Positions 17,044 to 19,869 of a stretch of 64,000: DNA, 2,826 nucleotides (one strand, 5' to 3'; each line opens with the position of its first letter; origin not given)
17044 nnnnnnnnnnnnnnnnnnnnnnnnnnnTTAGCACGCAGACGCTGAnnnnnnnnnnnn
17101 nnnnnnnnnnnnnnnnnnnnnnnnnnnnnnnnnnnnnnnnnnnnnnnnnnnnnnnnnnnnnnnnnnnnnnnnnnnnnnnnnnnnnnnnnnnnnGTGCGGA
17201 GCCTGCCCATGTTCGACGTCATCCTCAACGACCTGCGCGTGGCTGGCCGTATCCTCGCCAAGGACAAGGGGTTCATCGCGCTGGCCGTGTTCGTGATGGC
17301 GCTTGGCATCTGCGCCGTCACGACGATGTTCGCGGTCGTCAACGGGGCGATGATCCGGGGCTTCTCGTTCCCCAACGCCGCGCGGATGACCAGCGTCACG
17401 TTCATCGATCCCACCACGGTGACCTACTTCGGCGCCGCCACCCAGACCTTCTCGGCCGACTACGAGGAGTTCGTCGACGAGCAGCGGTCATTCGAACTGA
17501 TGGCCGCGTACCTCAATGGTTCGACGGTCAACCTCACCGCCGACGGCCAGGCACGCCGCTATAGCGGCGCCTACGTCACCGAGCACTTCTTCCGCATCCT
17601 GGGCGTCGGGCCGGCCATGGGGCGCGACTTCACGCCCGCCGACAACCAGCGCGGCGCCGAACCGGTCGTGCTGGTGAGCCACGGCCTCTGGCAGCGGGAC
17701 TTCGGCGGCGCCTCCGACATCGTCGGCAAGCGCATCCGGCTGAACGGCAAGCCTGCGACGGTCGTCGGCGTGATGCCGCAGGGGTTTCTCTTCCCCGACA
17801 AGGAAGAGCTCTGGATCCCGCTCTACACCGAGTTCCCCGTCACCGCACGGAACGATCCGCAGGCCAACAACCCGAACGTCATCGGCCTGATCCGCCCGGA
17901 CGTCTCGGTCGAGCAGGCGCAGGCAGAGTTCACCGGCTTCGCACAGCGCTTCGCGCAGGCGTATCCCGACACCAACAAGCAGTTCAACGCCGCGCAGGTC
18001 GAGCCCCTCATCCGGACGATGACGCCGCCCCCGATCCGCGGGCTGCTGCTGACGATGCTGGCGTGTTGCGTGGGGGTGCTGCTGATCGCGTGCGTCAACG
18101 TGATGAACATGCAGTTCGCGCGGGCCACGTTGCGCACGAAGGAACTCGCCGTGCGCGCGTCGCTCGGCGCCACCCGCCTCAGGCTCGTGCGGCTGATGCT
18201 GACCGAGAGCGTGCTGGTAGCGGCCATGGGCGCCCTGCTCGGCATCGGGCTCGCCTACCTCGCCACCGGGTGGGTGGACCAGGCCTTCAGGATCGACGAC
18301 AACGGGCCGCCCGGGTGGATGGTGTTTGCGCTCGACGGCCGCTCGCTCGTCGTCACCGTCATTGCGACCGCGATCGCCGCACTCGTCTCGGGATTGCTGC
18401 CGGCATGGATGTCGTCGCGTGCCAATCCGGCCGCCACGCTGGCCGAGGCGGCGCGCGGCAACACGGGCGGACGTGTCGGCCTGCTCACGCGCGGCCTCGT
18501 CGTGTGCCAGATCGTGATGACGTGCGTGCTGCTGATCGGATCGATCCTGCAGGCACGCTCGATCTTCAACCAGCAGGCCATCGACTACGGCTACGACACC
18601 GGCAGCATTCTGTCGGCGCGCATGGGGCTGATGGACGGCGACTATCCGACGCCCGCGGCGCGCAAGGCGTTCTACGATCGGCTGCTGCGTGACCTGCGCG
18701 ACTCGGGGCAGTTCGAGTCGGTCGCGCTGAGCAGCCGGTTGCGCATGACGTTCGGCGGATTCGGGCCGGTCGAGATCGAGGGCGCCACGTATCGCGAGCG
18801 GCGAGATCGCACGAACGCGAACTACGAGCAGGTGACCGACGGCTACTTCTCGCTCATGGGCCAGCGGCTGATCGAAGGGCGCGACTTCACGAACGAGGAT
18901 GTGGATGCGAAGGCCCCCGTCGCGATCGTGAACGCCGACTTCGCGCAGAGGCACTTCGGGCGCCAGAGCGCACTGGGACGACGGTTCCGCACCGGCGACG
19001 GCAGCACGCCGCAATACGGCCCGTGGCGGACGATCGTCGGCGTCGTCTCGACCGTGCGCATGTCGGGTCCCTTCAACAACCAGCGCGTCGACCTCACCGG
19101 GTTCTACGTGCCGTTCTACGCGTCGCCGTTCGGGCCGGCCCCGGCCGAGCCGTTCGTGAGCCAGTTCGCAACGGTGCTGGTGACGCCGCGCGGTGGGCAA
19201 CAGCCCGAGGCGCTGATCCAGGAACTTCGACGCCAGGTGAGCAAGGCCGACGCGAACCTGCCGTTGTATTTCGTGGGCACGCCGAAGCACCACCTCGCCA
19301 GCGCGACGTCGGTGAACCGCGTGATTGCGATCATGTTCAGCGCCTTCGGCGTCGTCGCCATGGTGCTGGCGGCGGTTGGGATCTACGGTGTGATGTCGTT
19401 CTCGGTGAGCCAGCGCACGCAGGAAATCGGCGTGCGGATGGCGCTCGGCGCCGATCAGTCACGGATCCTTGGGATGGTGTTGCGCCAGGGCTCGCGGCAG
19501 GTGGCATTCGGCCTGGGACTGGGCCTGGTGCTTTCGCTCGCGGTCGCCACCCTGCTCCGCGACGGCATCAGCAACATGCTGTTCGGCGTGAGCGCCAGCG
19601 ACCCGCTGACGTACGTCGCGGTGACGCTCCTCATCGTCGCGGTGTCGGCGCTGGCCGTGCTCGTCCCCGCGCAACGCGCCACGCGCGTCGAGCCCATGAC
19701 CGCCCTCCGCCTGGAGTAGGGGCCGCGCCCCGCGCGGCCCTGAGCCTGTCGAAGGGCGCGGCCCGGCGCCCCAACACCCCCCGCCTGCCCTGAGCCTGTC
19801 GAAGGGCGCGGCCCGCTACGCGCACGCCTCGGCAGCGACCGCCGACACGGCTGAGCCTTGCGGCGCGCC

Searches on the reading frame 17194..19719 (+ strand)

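Call 52: search_protein_families(library=pfam, proteins=[window:17194-19719:+], max_evalue=0.000001)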
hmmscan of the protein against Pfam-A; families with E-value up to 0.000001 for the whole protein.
window:17194-19719:+ (841 aa): 2 families
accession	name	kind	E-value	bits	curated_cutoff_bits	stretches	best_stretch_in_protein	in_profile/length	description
PF12704.14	MacB_PCD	-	5.1e-41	141.7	27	2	29-247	2-205/207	MacB-like periplasmic core domain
PF02687.27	FtsX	-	1.9e-28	99.3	25.5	2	717-834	2-120/120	FtsX-like permease C-terminal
